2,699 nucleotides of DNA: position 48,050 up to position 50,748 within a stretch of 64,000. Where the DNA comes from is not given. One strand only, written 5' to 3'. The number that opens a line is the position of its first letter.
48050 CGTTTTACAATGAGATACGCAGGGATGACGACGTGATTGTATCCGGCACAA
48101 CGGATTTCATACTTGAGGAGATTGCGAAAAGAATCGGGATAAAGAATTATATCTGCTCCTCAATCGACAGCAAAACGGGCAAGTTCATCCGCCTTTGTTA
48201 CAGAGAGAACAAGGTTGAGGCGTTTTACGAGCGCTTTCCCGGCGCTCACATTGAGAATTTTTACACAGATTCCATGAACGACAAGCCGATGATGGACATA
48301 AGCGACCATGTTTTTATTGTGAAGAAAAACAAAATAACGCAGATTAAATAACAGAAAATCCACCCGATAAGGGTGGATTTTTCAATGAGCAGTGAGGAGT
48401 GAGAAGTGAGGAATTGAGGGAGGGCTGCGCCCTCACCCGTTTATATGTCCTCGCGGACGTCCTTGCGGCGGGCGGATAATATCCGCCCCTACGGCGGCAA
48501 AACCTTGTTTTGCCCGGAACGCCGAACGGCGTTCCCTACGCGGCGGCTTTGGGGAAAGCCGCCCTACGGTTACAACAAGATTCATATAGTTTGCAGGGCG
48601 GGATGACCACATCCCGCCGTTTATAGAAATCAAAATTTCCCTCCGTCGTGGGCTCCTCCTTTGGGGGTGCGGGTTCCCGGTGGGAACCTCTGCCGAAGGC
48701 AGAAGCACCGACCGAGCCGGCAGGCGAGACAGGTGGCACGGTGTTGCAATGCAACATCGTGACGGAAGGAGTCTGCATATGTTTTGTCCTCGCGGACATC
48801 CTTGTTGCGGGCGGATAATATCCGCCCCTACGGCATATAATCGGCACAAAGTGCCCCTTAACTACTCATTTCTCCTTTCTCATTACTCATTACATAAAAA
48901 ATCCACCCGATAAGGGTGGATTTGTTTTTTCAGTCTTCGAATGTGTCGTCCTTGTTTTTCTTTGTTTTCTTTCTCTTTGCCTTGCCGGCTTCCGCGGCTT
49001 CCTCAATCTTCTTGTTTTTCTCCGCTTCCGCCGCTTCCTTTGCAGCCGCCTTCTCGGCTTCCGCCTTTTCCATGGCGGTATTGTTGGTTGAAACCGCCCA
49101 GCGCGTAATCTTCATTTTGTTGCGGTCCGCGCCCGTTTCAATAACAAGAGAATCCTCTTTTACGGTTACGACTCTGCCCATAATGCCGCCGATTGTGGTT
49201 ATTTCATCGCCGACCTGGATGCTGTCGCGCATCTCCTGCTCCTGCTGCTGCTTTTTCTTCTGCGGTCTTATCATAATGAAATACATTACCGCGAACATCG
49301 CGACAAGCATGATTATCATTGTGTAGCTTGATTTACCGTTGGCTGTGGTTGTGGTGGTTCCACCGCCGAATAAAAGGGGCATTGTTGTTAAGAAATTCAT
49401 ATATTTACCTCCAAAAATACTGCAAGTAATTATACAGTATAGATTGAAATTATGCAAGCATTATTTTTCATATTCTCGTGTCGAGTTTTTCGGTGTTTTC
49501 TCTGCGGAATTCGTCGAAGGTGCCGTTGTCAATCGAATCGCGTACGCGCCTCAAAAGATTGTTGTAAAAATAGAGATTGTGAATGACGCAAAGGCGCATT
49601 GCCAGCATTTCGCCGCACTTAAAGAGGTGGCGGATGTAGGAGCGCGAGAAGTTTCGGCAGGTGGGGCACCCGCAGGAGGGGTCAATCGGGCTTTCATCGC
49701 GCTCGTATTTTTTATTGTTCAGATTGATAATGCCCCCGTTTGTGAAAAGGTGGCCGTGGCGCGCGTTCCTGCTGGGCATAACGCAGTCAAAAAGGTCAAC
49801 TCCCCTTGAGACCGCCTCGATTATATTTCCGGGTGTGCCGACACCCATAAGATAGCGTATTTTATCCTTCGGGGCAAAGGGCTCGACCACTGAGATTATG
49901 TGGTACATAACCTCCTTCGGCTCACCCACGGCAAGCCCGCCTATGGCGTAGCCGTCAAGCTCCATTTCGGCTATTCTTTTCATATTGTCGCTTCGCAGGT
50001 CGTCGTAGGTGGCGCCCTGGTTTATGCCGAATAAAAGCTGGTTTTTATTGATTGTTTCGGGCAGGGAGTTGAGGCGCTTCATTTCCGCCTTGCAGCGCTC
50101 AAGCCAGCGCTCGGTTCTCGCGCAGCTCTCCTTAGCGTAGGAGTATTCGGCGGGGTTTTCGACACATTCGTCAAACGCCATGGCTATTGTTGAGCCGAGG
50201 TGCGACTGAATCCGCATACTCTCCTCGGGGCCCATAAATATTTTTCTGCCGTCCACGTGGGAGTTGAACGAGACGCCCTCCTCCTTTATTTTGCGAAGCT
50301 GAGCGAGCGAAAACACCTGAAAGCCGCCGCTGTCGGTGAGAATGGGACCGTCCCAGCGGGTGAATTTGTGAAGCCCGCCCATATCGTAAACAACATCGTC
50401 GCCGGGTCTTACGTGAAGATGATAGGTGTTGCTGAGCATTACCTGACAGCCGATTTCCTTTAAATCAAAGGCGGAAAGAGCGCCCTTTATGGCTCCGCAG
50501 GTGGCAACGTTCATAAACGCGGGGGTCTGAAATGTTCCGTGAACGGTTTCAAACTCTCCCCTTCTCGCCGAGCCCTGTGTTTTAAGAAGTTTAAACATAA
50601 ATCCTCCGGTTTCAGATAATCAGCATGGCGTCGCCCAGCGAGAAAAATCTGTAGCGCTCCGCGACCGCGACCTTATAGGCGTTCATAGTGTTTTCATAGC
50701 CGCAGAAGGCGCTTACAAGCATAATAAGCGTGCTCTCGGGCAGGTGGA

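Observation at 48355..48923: A 517-bp REP/heptamer cassette bracketed by a duplicated transcription terminator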

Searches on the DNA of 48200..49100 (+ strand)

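Call 4: search_rna_families(source=window, start=48200, end=49100, threshold=evalue, max_evalue=1, show_alignments=3)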
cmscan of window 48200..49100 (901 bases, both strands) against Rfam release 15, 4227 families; matches with E-value up to 1: 7.
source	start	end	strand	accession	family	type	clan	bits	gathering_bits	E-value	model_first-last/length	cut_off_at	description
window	48306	48383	+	RF02607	AbsR25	Gene; sRNA;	-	26.1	47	0.037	1-164/164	no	Acinetobacter sRNA 25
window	48295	48386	+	RF01859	Phe_leader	Cis-reg; leader;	-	25.8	55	0.069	1-125/125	no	Phenylalanine leader peptide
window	48348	48456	+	RF00516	ylbH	Cis-reg; leader;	-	23.5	50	0.012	1-122/122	no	ylbH leader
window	48347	48439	-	RF01772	rnk_pseudo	Cis-reg; leader;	-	22.2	55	0.34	1-108/108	no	Pseudomonas rnk leader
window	48846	48931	-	RF00516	ylbH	Cis-reg; leader;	-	21.6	50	0.036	1-122/122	no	ylbH leader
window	48899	49007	-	RF00195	RsmY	Gene; sRNA;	CL00106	19.8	57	0.019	1-121/121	no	RsmY RNA family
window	48354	48383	+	RF00106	RNAI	Gene; antisense;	-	18.7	47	0.79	72-100/102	no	RNAI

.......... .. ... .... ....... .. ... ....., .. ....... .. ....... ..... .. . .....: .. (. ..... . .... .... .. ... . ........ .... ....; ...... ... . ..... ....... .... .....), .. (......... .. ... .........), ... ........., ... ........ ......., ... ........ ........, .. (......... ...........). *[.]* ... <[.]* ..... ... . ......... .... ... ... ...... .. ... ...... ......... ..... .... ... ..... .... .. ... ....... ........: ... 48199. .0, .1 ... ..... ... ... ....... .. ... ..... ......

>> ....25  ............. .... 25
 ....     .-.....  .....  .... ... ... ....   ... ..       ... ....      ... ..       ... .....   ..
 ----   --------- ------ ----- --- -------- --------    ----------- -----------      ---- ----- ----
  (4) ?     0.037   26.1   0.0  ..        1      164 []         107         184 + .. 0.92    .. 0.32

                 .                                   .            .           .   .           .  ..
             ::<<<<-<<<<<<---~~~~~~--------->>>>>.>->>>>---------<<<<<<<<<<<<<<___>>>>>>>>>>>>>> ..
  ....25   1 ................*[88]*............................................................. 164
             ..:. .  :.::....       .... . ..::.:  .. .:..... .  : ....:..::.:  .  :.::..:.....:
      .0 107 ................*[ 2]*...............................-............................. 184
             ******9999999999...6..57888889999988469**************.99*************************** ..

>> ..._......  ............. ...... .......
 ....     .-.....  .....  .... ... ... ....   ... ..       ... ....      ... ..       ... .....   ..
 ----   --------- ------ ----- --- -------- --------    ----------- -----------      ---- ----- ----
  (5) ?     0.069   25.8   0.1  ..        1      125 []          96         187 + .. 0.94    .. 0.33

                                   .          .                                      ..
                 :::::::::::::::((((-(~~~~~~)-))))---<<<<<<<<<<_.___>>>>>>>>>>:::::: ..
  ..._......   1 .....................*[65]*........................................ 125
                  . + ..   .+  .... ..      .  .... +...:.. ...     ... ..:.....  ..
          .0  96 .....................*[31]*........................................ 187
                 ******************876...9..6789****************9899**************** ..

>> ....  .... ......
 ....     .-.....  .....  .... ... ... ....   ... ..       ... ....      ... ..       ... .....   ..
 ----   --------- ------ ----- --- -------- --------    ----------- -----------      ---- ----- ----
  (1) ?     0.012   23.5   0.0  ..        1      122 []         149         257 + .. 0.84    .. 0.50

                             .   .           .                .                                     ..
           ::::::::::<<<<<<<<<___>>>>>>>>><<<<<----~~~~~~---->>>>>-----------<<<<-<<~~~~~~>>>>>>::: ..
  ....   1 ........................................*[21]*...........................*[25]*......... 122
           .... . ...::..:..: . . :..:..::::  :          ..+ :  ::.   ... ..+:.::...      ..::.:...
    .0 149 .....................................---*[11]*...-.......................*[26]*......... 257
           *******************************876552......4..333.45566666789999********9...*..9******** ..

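Call 68: search_dna_similar(query=window:48355-48923:+, collection=plasmids, mode=distant, max_evalue=0.001, max_rows=15)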
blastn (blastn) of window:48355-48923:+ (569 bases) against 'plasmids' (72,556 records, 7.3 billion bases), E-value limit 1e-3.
No match.

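Call 69: search_dna_similar(query=window:48355-48923:+, collection=phages, mode=distant, max_evalue=0.001, max_rows=15)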
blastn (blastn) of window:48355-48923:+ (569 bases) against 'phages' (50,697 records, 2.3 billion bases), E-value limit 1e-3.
Records with a match: 3; places in all: 3; records where one place covers at least 80% of the query: 0.
Best place of each record, by identity: 80-90% 3.
By first word of the organism name: Ruminococcus 2; Bacteriophage 1.
By host as written in the record: Ruminococcus sp. 2; - 1.
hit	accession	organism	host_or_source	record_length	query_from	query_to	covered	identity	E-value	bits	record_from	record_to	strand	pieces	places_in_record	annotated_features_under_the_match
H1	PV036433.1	Ruminococcus phage NatCom_23091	Ruminococcus sp.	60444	302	376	13%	84.0%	2e-13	82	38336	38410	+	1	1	hypothetical protein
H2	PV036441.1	Ruminococcus phage NatCom_29429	Ruminococcus sp.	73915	302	376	13%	84.0%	2e-13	82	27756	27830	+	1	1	hypothetical protein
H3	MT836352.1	Bacteriophage sp.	human fecal samples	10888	100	145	8%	87.2%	3e-5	55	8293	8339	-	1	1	record has no annotation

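Call 70: get_annotated_region(hit=H1, flank=1500)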
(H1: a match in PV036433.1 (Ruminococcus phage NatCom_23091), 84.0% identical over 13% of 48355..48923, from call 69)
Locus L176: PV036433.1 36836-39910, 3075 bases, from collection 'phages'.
description: Ruminococcus phage NatCom_23091, complete genome.
organism: Ruminococcus phage NatCom_23091 (NCBI taxid 3403535)
taxonomy: Viruses; Duplodnaviria; Heunggongvirae; Uroviricota; Caudoviricetes; Ca. Heliusvirales
host: Ruminococcus sp.; source: human feces; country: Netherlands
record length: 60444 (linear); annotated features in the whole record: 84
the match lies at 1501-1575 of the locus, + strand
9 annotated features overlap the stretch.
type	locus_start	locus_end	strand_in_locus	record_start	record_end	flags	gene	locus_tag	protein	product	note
CDS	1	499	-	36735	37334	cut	-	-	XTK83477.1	hypothetical protein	-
CDS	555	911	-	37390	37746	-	-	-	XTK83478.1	hypothetical protein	-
CDS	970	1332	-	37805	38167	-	-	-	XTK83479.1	hypothetical protein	-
CDS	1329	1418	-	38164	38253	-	-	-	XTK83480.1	hypothetical protein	-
CDS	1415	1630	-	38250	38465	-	-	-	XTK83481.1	hypothetical protein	-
CDS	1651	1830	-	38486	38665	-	-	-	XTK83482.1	hypothetical protein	-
CDS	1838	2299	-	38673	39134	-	-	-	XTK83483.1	gamma-glutamyl cyclotransferase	-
CDS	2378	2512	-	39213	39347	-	-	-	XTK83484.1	hypothetical protein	-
CDS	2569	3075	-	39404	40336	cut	-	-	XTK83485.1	amidoligase enzyme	-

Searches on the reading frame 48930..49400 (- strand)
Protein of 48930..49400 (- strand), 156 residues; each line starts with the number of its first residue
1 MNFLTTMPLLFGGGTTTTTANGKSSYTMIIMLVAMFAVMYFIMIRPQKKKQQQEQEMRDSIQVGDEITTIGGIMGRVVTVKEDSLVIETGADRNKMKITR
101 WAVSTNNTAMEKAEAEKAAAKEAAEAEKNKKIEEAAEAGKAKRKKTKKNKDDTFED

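Call 15: find_encoding_contigs(protein=window:48930-49400:-, flank=3000, max_places=10)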
Protein window:48930-49400:- (156 aa): 3 contigs read that carry it; 3 places shown.
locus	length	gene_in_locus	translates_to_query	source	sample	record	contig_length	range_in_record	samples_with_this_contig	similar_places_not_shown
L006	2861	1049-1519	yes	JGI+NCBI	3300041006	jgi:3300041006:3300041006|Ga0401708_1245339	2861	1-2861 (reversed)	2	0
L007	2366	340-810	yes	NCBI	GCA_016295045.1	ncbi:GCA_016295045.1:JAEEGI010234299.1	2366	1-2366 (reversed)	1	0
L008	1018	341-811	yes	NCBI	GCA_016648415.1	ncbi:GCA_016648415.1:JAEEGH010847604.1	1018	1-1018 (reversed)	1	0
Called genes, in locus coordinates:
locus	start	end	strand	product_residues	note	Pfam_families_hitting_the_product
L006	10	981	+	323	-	PF01702:TGT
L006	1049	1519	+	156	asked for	-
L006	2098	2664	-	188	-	PF12710:HAD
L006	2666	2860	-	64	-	?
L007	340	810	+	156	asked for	-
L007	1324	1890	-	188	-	PF12710:HAD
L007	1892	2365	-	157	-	?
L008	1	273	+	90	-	?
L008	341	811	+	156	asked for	-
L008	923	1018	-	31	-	?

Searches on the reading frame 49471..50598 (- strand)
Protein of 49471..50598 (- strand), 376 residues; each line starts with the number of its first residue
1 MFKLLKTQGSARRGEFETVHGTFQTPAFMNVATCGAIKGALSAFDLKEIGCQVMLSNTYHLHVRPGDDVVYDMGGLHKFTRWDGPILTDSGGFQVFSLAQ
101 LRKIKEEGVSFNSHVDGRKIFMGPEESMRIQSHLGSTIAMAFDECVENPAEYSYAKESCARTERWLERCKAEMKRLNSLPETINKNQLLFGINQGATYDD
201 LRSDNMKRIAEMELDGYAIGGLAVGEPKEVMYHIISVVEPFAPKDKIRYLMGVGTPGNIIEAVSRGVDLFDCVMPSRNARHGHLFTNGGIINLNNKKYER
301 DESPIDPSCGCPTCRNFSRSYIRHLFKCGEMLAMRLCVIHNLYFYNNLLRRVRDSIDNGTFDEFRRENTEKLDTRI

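Call 42: find_homologous_proteins(query=window:49471-50598:-, max_evalue=1e-100)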
Query window:49471-50598:- (376 aa): 8000 proteins with E <= 1e-100 among 8000 candidates; the best 120 are listed.
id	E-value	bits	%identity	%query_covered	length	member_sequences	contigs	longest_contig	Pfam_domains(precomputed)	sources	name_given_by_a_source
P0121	1.9e-259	878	100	100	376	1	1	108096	PF01702.26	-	-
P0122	1.5e-256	868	98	100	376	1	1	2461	PF01702.26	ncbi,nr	ncbi:MAG: tRNA guanosine(34) transglycosylase Tgt [Clostridia bacterium]|nr:tRNA guanosine(34) trans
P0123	1.0e-254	862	98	100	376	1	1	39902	PF01702.26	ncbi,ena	-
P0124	9.6e-254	859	98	100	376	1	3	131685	PF01702.26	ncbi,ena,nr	ncbi:MAG: tRNA guanosine(34) transglycosylase Tgt [Clostridia bacterium]|nr:tRNA guanosine(34) trans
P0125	5.6e-222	755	100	86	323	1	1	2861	PF01702.26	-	-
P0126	1.1e-215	734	72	100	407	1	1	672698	PF01702.26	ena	-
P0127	1.3e-215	734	83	100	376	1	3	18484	PF01702.26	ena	-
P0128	1.6e-215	733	82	100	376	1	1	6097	PF01702.26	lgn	-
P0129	2.3e-215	733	82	100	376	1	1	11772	PF01702.26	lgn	-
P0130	2.4e-215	733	83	100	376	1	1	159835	PF01702.26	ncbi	-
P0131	4.2e-215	732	82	100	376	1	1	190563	PF01702.26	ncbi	-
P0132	4.4e-215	732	83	100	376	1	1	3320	PF01702.26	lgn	-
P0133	4.4e-215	732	83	100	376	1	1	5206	PF01702.26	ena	-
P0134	4.5e-215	732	83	100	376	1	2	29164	PF01702.26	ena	-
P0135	5.0e-215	732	83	100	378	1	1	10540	PF01702.26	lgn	-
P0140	1.6e-214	730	83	100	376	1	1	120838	PF01702.26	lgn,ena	-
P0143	4.2e-214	729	83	100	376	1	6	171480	PF01702.26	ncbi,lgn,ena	-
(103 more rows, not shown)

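Call 43: find_encoding_contigs(protein=P0124, flank=3000, max_places=4)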
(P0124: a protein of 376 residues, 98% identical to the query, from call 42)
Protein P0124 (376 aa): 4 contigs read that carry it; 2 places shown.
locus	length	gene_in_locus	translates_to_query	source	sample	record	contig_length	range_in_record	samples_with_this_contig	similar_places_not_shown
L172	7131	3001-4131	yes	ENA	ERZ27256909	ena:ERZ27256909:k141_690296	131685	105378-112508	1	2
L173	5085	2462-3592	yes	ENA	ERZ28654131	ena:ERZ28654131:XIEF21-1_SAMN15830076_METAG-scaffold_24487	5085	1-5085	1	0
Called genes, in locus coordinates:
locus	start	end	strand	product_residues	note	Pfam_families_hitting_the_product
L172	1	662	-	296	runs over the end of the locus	PF00701:DHDPS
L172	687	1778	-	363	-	PF01118:Semialdhyde_dh, PF02774:Semialdhyde_dhC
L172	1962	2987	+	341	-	PF02547:Queuosine_synth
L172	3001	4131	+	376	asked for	PF01702:TGT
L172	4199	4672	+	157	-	-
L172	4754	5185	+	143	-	-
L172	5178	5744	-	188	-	PF12710:HAD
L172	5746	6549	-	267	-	PF03009:GDPD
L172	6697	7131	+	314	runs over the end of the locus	PF02129:Peptidase_S15 (faint), PF12146:Hydrolase_4, PF00561:Abhydrolase_1, PF12697:Abhydrolase_6 (weak), PF00326:Peptidase_S9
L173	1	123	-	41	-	?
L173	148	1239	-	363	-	PF01118:Semialdhyde_dh, PF02774:Semialdhyde_dhC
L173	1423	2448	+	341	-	PF02547:Queuosine_synth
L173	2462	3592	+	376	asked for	PF01702:TGT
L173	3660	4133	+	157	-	-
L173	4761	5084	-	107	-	?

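Call 44: find_encoding_contigs(protein=P0123, flank=3000, max_places=3)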
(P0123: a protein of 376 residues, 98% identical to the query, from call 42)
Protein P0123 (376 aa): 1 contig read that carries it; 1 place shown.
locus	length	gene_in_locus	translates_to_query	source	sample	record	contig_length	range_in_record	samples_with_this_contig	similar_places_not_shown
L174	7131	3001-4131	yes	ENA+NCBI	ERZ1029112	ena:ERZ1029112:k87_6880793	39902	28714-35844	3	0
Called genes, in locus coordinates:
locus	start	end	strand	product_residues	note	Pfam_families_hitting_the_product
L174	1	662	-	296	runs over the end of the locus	PF00701:DHDPS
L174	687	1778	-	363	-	PF01118:Semialdhyde_dh, PF02774:Semialdhyde_dhC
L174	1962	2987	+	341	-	PF02547:Queuosine_synth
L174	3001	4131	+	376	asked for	PF01702:TGT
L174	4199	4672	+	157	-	-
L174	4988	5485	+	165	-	-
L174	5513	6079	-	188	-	PF12710:HAD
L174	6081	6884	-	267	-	PF03009:GDPD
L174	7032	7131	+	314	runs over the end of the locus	PF02129:Peptidase_S15 (weak), PF12146:Hydrolase_4, PF00561:Abhydrolase_1 (weak), PF00326:Peptidase_S9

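Call 45: find_encoding_contigs(protein=P0130, flank=3000, max_places=3)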
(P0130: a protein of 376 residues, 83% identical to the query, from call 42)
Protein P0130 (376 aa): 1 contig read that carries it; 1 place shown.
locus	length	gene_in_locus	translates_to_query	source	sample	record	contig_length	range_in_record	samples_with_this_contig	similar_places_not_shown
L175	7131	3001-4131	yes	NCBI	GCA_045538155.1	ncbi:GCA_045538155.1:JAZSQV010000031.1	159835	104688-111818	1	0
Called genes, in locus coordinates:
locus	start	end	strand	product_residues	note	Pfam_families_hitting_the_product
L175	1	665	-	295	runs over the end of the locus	PF00701:DHDPS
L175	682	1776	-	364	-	PF01118:Semialdhyde_dh, PF02774:Semialdhyde_dhC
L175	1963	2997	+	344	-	PF02547:Queuosine_synth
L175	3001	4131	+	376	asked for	PF01702:TGT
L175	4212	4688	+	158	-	-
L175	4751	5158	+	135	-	PF12670:DUF3792 (weak)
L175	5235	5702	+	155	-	-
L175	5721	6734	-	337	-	PF01408:GFO_IDH_MocA, PF02894:GFO_IDH_MocA_C, PF22725:GFO_IDH_MocA_C3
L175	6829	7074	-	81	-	PF12116:SpoIIID, PF05225:HTH_psq (faint)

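Call 81: find_encoding_contigs(protein=P0143, flank=2000, max_places=4)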
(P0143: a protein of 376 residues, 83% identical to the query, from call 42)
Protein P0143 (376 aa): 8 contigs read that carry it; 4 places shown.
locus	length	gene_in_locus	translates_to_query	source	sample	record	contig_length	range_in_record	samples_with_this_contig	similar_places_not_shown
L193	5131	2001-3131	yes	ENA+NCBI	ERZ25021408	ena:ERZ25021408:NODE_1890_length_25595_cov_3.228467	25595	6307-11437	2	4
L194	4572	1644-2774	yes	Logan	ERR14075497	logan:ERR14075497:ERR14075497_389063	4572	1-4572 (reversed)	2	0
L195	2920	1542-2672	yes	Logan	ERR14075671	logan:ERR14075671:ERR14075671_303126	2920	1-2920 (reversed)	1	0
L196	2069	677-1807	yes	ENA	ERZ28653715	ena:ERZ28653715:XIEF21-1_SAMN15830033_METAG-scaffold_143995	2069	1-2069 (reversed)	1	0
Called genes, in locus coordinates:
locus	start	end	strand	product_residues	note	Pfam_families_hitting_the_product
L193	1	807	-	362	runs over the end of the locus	PF01118:Semialdhyde_dh, PF02774:Semialdhyde_dhC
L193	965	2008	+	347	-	PF02547:Queuosine_synth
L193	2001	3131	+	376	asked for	PF01702:TGT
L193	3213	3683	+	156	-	-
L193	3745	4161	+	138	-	PF12670:DUF3792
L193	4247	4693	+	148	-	-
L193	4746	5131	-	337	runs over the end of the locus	PF01408:GFO_IDH_MocA, PF02894:GFO_IDH_MocA_C, PF22725:GFO_IDH_MocA_C3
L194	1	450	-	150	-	?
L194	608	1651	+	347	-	PF02547:Queuosine_synth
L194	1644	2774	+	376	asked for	PF01702:TGT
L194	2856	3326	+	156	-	-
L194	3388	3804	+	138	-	PF12670:DUF3792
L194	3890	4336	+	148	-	-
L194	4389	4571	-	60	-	?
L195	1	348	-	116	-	?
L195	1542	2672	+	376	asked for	PF01702:TGT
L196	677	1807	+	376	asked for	PF01702:TGT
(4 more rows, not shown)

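Call 82: find_encoding_contigs(protein=P0140, flank=2000, max_places=3)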
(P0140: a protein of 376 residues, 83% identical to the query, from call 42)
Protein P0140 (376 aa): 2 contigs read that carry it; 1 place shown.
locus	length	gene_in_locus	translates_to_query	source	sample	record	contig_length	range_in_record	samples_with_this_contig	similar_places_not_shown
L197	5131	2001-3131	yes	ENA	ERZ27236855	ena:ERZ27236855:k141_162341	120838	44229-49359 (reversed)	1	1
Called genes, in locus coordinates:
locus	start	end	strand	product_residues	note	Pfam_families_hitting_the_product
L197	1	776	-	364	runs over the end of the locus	PF01118:Semialdhyde_dh, PF02774:Semialdhyde_dhC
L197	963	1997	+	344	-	PF02547:Queuosine_synth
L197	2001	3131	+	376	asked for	PF01702:TGT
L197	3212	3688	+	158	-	-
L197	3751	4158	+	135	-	PF12670:DUF3792 (weak)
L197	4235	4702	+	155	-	-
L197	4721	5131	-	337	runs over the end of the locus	PF01408:GFO_IDH_MocA, PF02894:GFO_IDH_MocA_C, PF22725:GFO_IDH_MocA_C3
